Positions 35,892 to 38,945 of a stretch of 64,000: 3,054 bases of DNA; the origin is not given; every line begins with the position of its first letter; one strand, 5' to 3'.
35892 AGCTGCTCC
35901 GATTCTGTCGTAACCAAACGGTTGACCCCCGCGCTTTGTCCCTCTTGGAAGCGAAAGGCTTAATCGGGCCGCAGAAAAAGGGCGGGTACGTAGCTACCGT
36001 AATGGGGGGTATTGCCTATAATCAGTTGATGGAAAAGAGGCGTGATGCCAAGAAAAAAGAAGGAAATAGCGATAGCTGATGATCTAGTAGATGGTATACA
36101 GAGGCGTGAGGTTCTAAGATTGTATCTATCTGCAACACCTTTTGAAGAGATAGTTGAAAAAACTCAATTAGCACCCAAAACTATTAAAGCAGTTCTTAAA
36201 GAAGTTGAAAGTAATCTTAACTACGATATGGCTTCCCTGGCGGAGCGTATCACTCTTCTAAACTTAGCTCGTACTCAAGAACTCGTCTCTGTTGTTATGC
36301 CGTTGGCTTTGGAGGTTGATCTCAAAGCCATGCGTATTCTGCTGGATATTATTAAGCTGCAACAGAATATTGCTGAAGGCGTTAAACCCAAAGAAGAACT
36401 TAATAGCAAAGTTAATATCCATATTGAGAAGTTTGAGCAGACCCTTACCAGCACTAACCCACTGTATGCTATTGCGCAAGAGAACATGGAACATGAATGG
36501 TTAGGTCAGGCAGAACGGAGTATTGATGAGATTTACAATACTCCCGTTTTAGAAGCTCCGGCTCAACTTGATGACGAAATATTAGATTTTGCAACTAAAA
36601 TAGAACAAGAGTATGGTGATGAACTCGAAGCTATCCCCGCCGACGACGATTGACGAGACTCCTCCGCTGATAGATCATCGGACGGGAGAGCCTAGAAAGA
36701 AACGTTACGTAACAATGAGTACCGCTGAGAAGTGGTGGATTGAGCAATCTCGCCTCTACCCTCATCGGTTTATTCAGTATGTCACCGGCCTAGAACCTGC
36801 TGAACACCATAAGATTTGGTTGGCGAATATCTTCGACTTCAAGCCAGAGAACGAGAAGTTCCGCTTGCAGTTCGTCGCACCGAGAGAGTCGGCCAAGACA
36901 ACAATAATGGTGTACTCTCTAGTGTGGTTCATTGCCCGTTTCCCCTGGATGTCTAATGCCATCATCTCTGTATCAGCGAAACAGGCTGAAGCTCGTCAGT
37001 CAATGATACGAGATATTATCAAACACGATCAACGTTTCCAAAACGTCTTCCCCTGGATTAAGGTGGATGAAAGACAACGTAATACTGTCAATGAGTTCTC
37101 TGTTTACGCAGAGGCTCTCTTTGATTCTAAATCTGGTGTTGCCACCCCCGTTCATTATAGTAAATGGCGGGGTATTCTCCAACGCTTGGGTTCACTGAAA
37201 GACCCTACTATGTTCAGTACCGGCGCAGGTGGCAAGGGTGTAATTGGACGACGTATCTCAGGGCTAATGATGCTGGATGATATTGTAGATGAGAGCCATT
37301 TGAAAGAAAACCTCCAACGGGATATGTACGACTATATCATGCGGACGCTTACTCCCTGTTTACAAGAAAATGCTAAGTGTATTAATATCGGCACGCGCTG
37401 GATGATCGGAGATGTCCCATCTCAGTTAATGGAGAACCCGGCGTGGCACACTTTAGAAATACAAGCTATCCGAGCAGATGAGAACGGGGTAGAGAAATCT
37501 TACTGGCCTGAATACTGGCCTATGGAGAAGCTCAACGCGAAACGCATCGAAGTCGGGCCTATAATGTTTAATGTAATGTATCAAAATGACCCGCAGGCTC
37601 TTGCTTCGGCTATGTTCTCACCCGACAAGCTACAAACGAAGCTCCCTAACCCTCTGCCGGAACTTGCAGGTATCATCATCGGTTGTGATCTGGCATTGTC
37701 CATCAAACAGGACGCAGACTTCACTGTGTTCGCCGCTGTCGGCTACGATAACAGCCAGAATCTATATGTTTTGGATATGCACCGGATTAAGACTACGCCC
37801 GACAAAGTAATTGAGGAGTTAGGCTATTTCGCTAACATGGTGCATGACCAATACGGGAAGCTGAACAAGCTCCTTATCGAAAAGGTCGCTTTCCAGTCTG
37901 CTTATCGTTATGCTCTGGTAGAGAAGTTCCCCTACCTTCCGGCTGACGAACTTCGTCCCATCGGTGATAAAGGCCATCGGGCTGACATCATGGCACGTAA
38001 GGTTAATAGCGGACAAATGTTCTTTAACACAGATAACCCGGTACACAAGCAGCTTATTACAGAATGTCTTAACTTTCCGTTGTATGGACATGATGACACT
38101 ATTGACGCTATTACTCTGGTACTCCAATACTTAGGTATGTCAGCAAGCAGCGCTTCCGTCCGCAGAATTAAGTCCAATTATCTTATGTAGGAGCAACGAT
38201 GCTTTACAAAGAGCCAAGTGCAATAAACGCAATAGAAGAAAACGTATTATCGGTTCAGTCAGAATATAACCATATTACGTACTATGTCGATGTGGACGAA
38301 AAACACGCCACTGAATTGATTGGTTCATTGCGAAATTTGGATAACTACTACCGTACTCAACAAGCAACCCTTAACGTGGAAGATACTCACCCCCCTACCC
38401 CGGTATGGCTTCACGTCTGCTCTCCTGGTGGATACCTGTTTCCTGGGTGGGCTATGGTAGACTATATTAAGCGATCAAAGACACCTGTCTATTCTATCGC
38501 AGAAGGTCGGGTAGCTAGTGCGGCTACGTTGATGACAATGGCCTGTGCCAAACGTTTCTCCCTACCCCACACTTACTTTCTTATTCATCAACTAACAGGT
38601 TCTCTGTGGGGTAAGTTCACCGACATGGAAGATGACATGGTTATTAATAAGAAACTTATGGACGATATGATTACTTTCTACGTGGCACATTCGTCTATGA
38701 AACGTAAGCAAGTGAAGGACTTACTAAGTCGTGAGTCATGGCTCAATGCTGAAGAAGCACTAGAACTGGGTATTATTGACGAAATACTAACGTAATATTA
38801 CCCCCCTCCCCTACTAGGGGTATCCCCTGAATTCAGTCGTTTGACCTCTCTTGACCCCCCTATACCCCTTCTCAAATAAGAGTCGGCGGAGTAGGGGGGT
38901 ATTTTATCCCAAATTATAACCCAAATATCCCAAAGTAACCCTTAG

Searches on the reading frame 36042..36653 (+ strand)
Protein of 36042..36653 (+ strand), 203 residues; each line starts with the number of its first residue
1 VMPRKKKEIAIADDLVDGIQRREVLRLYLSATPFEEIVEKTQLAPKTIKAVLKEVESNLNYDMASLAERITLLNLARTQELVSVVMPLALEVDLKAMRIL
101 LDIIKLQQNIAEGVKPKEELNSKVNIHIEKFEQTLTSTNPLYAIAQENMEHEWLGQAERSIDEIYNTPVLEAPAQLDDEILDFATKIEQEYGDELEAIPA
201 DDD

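Call 12: search_protein_families(library=phrogs, proteins=[window:36042-36653:+])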
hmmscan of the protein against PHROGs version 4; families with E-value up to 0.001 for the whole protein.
window:36042-36653:+ (203 aa): 1 family
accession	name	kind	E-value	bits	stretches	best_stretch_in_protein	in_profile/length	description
phrog_645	-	DNA, RNA and nucleotide metabolism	0.00048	21.3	1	5-108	11-115/196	Rnase E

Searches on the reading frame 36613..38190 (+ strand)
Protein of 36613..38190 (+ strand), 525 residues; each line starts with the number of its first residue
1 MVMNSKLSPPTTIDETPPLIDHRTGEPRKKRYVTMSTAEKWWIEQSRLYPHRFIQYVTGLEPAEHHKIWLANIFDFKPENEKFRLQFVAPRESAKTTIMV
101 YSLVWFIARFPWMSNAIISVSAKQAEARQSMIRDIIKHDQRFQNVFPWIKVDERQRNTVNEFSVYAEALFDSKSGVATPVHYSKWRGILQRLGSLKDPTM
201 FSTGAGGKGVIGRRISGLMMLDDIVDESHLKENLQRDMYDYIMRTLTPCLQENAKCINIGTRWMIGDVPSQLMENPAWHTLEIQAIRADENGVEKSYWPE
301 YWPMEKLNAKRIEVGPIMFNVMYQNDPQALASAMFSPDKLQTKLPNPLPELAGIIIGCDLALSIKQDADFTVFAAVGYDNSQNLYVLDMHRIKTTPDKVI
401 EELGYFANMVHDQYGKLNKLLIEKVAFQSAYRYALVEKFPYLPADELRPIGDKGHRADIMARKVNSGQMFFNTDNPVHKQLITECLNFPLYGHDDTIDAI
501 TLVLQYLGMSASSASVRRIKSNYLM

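Call 12: search_protein_families(library=phrogs, proteins=[window:36613-38190:+])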
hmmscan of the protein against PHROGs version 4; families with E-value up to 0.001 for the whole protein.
window:36613-38190:+ (525 aa): 5 families
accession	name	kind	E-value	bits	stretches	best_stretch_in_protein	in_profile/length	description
phrog_38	-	head and packaging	1.4e-68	233.3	1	46-508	269-704/760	terminase large subunit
phrog_5573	-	head and packaging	4.2e-22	79.8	1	276-505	10-232/250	terminase large subunit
phrog_4758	-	head and packaging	4.7e-12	46.8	1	59-288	35-238/243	terminase large subunit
phrog_17672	-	head and packaging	6.5e-06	26.3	1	71-164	55-145/395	terminase large subunit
phrog_20726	-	unknown function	0.00073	20.2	0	356-430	5-77/199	-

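Call 13: search_dna_similar(query=window:36613-38190:+, collection=phages, mode=protein, max_rows=15)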
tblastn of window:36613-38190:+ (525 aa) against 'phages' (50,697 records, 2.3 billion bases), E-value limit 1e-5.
Records with a match: 381; places in all: 382; records where one place covers at least 80% of the query: 59.
Best place of each record, by identity: <60% 381.
By first word of the organism name: Microbacterium 71; Brucella 41; Acinetobacter 40; Xanthomonas 32; Escherichia 28; Yersinia 17; Streptomyces 13; Ralstonia 11; Caudoviricetes 9; Synechococcus 9; and 44 more.
By host as written in the record: - 30; Microbacterium foliorum NRRL B-24224 27; Microbacterium paraoxydans NWU1 20; Acinetobacter baumannii 15; Yersinia enterocolitica 14; Microbacterium foliorum NRRL B-24224 SEA 14; Brucella abortus S19 14; Xanthomonas oryzae pv. oryzae 12; and 133 more.
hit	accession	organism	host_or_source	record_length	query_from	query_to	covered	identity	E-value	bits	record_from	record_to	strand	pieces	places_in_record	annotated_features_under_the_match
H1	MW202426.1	Caudoviricetes sp.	Manatee Spring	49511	53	505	86%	25.8%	7e-21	102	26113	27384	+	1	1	terminase large subunit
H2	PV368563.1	Proteus phage vB_Pmi_BCPPmi_001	Proteus mirabilis 5 (010/4-15/R)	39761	65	501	83%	24.9%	3e-13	79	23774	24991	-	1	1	hypothetical protein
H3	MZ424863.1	Proteus phage vB_PmiM_ZX7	Proteus mirabilis YV2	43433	84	501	80%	25.9%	1e-16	90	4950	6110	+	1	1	putative terminase large subunit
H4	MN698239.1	Pelagibacter phage HTVC023P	Candidatus Pelagibacter sp. HTCC1062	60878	39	504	89%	22.9%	2e-17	92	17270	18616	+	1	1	terminase large subunit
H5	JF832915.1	Haemophilus phage SuMu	Haemophilus parasuis 34086b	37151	51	503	86%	23.2%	6e-11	71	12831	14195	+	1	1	terminase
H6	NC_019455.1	Haemophilus phage SuMu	Haemophilus parasuis 34086b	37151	51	503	86%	23.2%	6e-11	71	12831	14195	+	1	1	terminase large subunit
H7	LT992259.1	Yersinia phage fEV-1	-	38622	84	519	83%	23.8%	8e-13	77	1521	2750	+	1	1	g04: Phage terminase, large subunit | g04: ribosome_binding_site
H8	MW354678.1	Bacillus phage BSTP12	Bacillus subtilis BSC16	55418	90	507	80%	24.6%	6e-19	97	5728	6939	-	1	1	BSTP12_012: terminase subunit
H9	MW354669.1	Bacillus phage BSTP5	Bacillus subtilis BSC21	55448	90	507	80%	24.6%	6e-19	97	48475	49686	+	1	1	terminase large subunit/tail sheath protein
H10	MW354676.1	Bacillus phage BSTP8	Bacillus subtilis KCCM12150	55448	90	507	80%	24.6%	6e-19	97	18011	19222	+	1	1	BSTP8_035: tail sheath protein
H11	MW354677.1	Bacillus phage BSTP10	Bacillus subtilis KCCM12150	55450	90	507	80%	24.6%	6e-19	97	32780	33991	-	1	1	BSTP10_045: terminase large subunit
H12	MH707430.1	Bacillus phage BSP7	Bacillus subtilis ATCC 21336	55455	90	507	80%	24.6%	9e-19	96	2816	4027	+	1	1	putative large terminase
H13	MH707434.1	Bacillus phage BSP19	Bacillus subtilis KACC 17797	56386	90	507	80%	24.3%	4e-18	94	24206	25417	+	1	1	putative large terminase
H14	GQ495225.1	Escherichia phage RES-2009a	Escherichia coli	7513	65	504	84%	23.1%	6e-10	68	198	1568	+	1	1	halo21: putative terminase large subunit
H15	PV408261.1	Xanthomonas phage PhiXhv-1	Xanthomonas hortorum pv. vitians ...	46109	85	509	81%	23.8%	6e-14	81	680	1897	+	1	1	terminase large subunit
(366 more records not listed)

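Call 14: find_related_loci(query=window:36613-38190:+, collection=viral_contigs, flank=10000)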
Query window:36613-38190:+ (525 aa) in viral_contigs; peptide patterns used: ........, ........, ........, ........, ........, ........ (x = any residue, [..] = any of these).
5 stretches matched a pattern; 4 encode a relative of the query (tblastn E <= 1e-3); 4 distinct loci.
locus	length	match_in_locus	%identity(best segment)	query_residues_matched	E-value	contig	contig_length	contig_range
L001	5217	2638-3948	28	49-504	1e-42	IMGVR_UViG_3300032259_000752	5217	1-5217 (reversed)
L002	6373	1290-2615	29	53-518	1e-40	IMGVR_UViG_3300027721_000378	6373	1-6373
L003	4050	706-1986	28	53-504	8e-40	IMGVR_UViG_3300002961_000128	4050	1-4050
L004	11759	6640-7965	28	53-518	4e-39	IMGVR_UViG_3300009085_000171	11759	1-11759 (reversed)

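Call 18: find_homologous_proteins(query=window:36613-38190:+, max_evalue=1e-20)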
Query window:36613-38190:+ (525 aa): 75 proteins with E <= 1e-20 among 4266 candidates.
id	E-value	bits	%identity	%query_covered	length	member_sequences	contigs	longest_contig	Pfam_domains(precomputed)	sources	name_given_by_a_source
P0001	0.0e+0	1217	100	100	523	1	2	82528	-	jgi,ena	jgi:predicted phage terminase large subunit-like protein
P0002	5.4e-238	809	65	97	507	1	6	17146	-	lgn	-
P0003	2.3e-195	668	56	97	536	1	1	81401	-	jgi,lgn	jgi:predicted phage terminase large subunit-like protein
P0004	9.7e-195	666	55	96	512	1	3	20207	-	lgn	-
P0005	4.1e-194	664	57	98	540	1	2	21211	-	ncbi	-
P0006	1.9e-193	662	54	99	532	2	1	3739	-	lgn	-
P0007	2.3e-193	662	56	96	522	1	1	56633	-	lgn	-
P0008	6.4e-185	634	54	98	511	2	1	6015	-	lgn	-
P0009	2.0e-184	632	53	96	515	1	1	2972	-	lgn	-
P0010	1.1e-178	613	50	97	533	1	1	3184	-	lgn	-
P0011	1.3e-176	607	52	98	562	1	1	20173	-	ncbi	-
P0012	4.7e-175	601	52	95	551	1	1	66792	-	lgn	-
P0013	1.5e-174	600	52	95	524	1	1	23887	-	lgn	-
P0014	8.7e-174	597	51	95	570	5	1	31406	-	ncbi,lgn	-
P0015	4.0e-172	592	51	95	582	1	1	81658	-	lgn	-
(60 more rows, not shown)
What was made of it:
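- Tried and rejected: TerL homologues exist at 35-65% identity (call 18).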

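Call 19: find_encoding_contigs(protein=P0001, flank=10000, max_places=3)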
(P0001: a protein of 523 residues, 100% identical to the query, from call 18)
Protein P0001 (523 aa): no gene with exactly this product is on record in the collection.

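Call 20: find_encoding_contigs(protein=P0003, flank=10000, max_places=3)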
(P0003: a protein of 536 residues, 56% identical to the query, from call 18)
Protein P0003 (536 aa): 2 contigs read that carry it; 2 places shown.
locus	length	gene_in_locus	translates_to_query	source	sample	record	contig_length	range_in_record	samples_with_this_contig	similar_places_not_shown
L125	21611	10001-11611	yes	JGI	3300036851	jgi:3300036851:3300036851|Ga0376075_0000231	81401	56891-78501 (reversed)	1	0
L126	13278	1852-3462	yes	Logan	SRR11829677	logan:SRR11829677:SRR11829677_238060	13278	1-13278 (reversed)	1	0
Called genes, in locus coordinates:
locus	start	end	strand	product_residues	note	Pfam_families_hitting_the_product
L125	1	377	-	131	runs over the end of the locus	-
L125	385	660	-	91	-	-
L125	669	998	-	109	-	-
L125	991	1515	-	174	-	-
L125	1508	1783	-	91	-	-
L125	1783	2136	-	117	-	-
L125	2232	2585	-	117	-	-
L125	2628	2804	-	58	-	-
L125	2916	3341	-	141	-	-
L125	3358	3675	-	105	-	-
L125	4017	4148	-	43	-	-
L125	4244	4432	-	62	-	-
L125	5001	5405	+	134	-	-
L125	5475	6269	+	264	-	-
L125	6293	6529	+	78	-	-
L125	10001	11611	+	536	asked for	-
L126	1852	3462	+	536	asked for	-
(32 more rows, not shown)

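Call 21: find_encoding_contigs(protein=P0002, flank=10000, max_places=3)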
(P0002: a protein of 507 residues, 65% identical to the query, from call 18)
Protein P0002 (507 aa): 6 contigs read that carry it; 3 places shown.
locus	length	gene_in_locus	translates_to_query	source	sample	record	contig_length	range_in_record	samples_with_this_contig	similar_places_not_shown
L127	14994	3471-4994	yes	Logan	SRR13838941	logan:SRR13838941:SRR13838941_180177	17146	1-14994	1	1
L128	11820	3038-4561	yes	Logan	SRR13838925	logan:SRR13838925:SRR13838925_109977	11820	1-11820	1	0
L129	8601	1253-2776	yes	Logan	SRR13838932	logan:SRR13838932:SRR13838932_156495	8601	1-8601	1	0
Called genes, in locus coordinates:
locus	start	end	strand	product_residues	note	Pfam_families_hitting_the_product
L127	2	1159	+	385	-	?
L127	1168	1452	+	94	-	-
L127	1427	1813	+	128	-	-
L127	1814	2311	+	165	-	-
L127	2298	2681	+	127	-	-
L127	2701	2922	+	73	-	-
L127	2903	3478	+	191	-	-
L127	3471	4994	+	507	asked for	-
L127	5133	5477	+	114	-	-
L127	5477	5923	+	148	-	-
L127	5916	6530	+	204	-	PF00574:CLP_protease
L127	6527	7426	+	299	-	-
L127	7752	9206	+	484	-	-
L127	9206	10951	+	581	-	-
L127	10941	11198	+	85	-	-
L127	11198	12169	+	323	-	-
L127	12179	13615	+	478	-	-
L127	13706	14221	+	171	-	-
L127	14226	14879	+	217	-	PF18911:PKD_4, PF00801:PKD (weak)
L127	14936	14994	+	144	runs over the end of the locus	-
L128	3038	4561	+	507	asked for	-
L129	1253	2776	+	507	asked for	-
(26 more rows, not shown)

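Call 24: find_encoding_contigs(protein=P0005, flank=10000, max_places=2)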
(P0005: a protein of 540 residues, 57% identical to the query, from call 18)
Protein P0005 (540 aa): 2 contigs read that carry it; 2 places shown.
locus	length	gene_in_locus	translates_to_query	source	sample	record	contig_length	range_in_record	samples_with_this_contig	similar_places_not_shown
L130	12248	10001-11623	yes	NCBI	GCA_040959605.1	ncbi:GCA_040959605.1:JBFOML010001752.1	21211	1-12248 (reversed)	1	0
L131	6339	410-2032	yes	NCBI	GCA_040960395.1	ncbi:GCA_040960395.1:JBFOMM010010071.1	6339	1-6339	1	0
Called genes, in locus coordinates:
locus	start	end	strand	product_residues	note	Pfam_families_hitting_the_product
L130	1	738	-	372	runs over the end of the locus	PF04208:MtrA, PF14251:PterinBD-DUF4346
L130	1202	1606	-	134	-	-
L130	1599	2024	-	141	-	-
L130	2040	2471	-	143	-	-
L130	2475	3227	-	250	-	-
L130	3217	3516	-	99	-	-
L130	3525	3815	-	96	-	-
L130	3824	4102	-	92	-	-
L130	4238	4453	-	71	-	-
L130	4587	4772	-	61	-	-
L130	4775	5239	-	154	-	-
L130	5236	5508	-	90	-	-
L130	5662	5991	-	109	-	-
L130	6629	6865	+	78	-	-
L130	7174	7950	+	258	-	-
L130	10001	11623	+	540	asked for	-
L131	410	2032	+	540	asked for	-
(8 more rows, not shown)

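Call 25: find_encoding_contigs(protein=P0007, flank=10000, max_places=2)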
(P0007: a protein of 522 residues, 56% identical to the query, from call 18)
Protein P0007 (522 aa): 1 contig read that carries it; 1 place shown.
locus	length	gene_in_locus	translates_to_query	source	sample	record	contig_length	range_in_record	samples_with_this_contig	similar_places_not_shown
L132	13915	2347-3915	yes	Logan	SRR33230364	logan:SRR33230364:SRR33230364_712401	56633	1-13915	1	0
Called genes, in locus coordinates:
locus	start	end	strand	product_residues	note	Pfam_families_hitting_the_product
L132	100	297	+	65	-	-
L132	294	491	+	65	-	-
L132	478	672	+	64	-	-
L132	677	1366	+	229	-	-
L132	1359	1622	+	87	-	-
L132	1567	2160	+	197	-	-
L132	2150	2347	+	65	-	-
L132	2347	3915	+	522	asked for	-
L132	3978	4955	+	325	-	-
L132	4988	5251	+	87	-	-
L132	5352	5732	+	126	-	-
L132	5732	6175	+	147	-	-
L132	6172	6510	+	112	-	-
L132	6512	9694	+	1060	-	-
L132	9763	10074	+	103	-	-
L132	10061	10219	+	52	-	-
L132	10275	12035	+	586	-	-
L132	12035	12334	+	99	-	-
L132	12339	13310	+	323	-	-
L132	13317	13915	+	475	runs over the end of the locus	-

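Call 46: find_encoding_contigs(protein=P0004, flank=10000, max_places=2)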
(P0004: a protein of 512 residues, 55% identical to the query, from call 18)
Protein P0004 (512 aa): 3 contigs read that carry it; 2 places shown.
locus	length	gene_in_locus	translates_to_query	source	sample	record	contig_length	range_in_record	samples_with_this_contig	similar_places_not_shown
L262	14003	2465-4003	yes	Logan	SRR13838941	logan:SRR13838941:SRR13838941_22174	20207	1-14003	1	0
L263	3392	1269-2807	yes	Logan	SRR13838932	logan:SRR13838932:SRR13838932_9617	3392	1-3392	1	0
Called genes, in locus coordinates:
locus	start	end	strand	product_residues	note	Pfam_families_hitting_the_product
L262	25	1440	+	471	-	PF08239:SH3_3 (faint)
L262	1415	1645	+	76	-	-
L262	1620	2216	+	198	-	-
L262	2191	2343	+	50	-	-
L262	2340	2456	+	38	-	-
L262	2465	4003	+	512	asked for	-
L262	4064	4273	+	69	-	-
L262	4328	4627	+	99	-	-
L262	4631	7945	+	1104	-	PF22073:Cep192_D4 (faint), PF22544:HYDIN_VesB_CFA65-like_Ig (faint), PF14885:GHL15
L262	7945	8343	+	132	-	-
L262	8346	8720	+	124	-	-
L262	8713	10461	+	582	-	-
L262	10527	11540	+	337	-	-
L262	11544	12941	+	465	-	-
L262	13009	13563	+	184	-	-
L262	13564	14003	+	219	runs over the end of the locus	PF18911:PKD_4, PF00801:PKD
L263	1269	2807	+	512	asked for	-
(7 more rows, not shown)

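Call 47: find_encoding_contigs(protein=P0012, flank=10000, max_places=1)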
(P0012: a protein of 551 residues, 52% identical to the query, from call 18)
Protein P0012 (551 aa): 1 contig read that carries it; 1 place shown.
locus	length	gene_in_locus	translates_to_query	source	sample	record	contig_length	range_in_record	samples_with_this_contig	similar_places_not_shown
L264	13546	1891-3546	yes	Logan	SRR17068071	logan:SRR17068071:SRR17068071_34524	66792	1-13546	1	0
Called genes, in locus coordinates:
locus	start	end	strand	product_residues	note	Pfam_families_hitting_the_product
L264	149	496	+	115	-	PF13384:HTH_23 (faint), PF13518:HTH_28 (faint), PF02796:HTH_7 (faint)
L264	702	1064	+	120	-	-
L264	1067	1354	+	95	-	-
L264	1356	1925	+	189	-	-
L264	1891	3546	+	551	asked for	-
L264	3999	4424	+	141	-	-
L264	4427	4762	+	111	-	-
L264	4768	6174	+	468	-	-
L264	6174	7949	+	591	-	-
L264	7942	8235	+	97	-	-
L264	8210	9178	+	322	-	-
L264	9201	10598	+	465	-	-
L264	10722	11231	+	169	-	-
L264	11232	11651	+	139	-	-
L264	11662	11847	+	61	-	-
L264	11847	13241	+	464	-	-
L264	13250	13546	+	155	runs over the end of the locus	-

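Call 48: find_encoding_contigs(protein=P0015, flank=10000, max_places=1)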
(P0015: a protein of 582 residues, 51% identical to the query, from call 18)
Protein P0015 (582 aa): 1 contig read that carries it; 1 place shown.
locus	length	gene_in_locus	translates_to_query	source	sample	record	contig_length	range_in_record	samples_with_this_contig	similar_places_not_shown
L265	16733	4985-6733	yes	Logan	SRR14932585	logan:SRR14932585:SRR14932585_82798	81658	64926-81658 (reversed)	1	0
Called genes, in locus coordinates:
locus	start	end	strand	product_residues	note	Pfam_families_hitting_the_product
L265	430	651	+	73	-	-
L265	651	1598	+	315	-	-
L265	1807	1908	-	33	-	-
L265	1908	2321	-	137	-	-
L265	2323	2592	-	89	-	-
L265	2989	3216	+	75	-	-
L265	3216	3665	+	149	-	-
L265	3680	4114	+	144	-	-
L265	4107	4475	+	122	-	-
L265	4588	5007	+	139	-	-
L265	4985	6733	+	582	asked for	-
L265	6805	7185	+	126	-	-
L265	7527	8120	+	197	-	-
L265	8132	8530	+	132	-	-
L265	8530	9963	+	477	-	-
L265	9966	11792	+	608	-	-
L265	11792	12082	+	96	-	-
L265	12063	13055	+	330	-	-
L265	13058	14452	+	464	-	-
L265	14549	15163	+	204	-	-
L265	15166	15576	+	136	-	-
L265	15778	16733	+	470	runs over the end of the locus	-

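Call 63: find_encoding_contigs(protein=P0014, flank=10000, max_places=1)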
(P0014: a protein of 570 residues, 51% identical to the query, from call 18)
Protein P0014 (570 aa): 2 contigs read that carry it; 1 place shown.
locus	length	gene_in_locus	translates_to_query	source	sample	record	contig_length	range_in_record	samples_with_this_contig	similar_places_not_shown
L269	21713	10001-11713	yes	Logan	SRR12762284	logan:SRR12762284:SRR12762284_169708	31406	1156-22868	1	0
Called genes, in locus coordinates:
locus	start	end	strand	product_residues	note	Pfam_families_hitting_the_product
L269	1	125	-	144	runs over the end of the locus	-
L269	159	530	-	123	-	-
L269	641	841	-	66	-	-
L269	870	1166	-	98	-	-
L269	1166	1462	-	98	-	-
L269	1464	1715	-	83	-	-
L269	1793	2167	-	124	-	PF24240:DUF7448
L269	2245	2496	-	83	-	-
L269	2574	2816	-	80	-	-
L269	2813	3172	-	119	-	-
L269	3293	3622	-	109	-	-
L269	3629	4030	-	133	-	-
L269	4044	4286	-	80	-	-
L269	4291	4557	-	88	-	-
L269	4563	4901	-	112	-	-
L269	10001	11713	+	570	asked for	-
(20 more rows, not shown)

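Call 64: find_encoding_contigs(protein=P0011, flank=10000, max_places=1)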
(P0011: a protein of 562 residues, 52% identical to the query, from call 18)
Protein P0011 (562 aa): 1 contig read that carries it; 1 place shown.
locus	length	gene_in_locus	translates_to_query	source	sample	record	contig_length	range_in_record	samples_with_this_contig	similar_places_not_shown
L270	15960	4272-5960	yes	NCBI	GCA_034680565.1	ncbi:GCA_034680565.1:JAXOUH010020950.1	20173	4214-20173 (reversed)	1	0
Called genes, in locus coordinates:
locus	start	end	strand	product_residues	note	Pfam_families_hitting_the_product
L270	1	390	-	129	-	?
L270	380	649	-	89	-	-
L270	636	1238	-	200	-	-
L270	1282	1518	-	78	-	-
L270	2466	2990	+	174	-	-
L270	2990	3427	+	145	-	-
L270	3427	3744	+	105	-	-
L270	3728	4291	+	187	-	-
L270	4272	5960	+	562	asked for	-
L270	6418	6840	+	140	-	-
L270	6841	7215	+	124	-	-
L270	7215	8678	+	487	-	-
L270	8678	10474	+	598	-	-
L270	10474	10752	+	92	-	-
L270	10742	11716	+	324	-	-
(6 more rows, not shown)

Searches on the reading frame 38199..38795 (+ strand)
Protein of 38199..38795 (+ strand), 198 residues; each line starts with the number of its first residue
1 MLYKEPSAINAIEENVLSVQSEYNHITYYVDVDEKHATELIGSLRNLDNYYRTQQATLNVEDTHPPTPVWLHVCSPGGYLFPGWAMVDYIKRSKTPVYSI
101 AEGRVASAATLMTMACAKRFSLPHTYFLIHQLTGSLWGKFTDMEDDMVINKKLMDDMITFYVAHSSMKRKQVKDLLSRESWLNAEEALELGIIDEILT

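Call 45: search_protein_families(library=phrogs, max_evalue=0.01, proteins=[window:38199-38795:+])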
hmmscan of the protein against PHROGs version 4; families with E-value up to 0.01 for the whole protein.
window:38199-38795:+ (198 aa): 10 families
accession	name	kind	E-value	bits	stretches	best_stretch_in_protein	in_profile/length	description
phrog_94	-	head and packaging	5.3e-35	123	1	67-197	118-250/622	head maturation protease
phrog_2976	-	head and packaging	3.4e-21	77.4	1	67-197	52-182/394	head maturation protease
phrog_133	-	head and packaging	1.1e-20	74.9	1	69-197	51-179/668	head maturation protease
phrog_1684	-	head and packaging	1.4e-18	68.4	1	68-197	74-203/284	head maturation protease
phrog_1827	-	other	5.5e-18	66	1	21-187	10-173/202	ATP-dependent protease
phrog_53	-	head and packaging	1.9e-15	58.1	1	70-197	121-279/583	head maturation protease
phrog_3348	-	unknown function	4.9e-14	53.4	1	67-197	68-198/386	-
phrog_5410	-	other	1.9e-11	44.8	1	69-164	58-153/323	ATP-dependent protease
phrog_23753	-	head and packaging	1.4e-07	32.4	1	71-196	46-171/298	head maturation protease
phrog_33547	-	unknown function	0.00044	20.3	1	72-195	35-157/357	-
